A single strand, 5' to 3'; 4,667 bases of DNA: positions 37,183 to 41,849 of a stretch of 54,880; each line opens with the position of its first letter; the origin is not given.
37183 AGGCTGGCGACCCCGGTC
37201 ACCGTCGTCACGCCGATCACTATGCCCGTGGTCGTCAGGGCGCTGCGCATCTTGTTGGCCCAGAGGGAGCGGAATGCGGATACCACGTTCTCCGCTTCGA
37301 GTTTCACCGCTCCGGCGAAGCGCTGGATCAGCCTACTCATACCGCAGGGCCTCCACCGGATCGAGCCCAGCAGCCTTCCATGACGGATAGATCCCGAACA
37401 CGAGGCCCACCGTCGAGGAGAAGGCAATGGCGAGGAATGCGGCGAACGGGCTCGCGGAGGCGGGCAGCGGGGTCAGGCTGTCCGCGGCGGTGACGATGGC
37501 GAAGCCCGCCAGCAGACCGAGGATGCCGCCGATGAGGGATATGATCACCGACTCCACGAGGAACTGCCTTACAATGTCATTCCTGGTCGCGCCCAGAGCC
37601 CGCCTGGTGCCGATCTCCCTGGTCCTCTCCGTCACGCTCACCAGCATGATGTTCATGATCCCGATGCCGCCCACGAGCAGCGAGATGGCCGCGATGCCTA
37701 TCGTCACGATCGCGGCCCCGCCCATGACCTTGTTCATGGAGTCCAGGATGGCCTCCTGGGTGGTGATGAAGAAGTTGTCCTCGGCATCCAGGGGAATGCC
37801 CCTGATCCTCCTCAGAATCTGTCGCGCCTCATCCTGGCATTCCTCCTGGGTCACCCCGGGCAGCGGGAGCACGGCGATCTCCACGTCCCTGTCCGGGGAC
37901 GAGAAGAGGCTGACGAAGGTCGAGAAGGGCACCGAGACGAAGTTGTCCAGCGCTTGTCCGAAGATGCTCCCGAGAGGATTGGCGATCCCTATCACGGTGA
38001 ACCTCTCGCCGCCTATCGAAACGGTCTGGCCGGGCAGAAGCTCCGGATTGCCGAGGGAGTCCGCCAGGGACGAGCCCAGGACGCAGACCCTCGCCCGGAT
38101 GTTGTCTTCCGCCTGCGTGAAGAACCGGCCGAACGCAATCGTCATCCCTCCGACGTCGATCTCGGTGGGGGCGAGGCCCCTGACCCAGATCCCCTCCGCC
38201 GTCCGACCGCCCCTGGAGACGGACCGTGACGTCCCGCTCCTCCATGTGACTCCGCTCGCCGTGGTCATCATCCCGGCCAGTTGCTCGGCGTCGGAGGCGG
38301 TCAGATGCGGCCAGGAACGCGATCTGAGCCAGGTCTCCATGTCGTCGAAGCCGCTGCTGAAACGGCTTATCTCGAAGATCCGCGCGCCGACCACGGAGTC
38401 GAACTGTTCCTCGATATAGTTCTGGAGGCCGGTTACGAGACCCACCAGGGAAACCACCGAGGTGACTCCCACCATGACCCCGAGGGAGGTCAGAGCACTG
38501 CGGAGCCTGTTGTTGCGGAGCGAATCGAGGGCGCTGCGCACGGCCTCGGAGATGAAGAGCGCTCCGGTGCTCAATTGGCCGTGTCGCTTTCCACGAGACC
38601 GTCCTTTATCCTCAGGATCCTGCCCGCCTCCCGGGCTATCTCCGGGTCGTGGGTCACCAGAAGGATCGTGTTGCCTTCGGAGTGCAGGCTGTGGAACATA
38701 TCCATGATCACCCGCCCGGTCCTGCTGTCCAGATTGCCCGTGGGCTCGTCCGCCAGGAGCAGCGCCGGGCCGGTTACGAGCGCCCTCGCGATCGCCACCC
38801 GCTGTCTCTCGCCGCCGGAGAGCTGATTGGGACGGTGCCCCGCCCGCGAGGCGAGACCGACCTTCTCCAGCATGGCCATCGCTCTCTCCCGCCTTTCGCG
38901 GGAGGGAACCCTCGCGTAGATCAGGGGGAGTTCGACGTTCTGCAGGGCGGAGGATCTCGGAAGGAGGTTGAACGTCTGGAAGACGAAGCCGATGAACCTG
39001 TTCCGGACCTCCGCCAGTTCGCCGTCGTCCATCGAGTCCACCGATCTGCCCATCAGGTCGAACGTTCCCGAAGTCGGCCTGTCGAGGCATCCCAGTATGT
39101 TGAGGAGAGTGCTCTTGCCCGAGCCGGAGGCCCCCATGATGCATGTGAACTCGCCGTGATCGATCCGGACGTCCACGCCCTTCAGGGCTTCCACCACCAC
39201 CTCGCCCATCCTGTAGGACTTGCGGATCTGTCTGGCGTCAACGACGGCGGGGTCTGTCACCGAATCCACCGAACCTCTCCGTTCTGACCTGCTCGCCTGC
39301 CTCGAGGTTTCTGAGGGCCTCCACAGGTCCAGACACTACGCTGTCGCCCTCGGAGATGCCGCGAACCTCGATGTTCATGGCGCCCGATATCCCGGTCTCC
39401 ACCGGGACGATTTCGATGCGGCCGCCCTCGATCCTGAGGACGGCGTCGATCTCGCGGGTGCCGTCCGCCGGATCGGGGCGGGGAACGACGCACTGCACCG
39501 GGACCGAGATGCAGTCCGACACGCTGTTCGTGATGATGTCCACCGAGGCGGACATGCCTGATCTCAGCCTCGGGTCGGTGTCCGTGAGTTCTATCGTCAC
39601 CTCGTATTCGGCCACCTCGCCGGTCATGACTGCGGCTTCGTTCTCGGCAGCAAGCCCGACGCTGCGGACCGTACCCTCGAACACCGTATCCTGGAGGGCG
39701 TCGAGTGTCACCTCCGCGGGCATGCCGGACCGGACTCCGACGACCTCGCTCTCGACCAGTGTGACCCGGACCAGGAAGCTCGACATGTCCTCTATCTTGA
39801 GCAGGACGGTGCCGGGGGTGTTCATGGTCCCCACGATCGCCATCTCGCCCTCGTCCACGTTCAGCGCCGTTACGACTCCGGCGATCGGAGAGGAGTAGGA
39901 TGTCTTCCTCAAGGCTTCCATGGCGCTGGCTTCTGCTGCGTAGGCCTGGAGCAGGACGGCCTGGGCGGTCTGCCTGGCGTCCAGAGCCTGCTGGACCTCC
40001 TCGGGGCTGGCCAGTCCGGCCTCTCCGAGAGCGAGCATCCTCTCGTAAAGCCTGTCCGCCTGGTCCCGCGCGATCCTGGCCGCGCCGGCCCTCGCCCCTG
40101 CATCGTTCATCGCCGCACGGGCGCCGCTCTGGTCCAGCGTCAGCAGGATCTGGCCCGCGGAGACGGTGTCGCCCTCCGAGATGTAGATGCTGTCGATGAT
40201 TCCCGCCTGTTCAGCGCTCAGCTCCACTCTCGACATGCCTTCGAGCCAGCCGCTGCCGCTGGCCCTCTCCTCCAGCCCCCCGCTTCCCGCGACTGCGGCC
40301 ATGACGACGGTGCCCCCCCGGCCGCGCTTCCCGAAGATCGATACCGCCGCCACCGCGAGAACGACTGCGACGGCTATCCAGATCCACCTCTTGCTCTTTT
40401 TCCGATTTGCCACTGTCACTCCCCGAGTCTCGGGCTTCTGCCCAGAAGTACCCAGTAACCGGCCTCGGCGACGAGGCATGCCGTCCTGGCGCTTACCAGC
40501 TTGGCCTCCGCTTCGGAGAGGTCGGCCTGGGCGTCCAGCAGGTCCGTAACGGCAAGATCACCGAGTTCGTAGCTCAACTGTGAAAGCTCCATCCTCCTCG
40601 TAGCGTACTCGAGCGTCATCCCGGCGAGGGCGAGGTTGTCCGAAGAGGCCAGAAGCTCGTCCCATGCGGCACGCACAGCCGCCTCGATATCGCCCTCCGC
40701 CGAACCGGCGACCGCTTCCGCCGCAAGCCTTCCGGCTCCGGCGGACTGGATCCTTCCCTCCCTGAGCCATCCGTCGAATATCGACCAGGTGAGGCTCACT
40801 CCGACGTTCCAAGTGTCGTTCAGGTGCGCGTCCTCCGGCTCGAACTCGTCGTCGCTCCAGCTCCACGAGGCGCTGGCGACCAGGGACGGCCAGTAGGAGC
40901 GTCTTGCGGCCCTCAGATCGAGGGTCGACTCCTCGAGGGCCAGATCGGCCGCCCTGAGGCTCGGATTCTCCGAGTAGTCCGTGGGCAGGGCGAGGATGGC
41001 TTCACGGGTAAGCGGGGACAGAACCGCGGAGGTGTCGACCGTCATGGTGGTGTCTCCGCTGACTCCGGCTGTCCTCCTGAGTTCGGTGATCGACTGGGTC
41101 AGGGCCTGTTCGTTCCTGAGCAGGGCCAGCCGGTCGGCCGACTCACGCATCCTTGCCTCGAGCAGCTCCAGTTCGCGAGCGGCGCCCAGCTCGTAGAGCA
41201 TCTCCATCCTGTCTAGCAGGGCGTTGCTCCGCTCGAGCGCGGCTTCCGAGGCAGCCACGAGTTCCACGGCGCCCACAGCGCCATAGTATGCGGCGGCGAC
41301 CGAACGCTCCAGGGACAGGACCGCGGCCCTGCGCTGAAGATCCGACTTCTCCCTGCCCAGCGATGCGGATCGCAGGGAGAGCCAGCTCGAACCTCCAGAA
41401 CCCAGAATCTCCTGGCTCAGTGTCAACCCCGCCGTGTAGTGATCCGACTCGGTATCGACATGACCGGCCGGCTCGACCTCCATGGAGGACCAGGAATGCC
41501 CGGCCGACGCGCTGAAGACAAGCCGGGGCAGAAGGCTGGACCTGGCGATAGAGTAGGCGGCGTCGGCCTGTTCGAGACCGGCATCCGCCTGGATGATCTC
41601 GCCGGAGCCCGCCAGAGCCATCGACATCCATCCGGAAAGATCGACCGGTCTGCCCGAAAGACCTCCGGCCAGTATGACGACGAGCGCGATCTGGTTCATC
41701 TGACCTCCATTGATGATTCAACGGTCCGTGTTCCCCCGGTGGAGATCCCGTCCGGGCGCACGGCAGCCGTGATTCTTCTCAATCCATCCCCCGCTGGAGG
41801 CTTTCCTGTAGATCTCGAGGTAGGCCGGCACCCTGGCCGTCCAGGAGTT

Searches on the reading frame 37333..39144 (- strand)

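Call 77: search_protein_families(library=pfam, proteins=[window:37333-39144:-], max_evalue=0.0001)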
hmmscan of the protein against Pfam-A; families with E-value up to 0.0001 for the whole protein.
window:37333-39144:- (603 aa): 2 families
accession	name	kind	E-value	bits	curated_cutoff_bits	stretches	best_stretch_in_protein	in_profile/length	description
PF12704.14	MacB_PCD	-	5.6e-36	125.2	27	1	216-442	1-206/207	MacB-like periplasmic core domain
PF02687.27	FtsX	-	4.1e-22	78.9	25.5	1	484-596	3-120/120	FtsX-like permease C-terminal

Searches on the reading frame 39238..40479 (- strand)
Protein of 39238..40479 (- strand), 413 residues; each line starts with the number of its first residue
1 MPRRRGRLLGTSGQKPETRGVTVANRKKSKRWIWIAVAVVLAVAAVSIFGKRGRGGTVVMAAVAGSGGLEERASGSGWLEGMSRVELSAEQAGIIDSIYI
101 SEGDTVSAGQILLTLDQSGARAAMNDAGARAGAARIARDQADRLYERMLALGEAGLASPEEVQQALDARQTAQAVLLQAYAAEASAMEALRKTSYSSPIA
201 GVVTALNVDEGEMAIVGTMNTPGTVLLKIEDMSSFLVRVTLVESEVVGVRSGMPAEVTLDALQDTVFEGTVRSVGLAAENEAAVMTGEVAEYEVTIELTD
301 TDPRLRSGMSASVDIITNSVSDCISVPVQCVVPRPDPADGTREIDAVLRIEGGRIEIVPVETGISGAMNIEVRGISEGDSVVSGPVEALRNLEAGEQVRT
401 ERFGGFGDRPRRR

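Call 77: search_protein_families(library=pfam, proteins=[window:39238-40479:-], max_evalue=0.0001)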
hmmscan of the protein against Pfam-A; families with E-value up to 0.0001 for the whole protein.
window:39238-40479:- (413 aa): 4 families
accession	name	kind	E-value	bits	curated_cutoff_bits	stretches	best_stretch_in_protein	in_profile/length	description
PF16576.10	HlyD_D23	-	2.3e-15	56.9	30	1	86-310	21-213/214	Barrel-sandwich domain of CusB or HlyD membrane-fusion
PF13437.12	HlyD_3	-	1.7e-12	48.4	22.2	1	197-308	4-106/106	HlyD family secretion protein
PF13533.13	Biotin_lipoyl_2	-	1.7e-11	44.1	29.8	1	85-116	1-32/32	Biotin-lipoyl like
PF00364.28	Biotin_lipoyl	-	4e-07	30.2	22.1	1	84-115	42-73/73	Biotin-requiring enzyme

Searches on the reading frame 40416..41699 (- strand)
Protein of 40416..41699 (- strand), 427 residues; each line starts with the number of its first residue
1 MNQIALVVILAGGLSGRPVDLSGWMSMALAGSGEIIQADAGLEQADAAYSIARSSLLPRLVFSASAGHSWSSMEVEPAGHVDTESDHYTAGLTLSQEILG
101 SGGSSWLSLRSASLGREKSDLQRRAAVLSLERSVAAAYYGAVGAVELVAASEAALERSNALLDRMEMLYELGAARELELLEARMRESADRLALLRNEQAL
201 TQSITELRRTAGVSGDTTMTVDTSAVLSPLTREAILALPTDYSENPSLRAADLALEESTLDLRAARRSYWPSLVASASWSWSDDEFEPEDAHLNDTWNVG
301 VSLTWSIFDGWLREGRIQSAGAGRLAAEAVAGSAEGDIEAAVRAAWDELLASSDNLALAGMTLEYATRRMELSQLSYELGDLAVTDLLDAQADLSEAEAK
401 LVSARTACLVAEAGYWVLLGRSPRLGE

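Call 77: search_protein_families(library=pfam, proteins=[window:40416-41699:-], max_evalue=0.0001)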
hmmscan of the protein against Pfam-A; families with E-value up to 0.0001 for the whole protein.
window:40416-41699:- (427 aa): 1 family
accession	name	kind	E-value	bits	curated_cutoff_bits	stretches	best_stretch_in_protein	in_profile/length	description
PF02321.23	OEP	-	7.4e-54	182.8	22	2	244-415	11-182/187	Outer membrane efflux protein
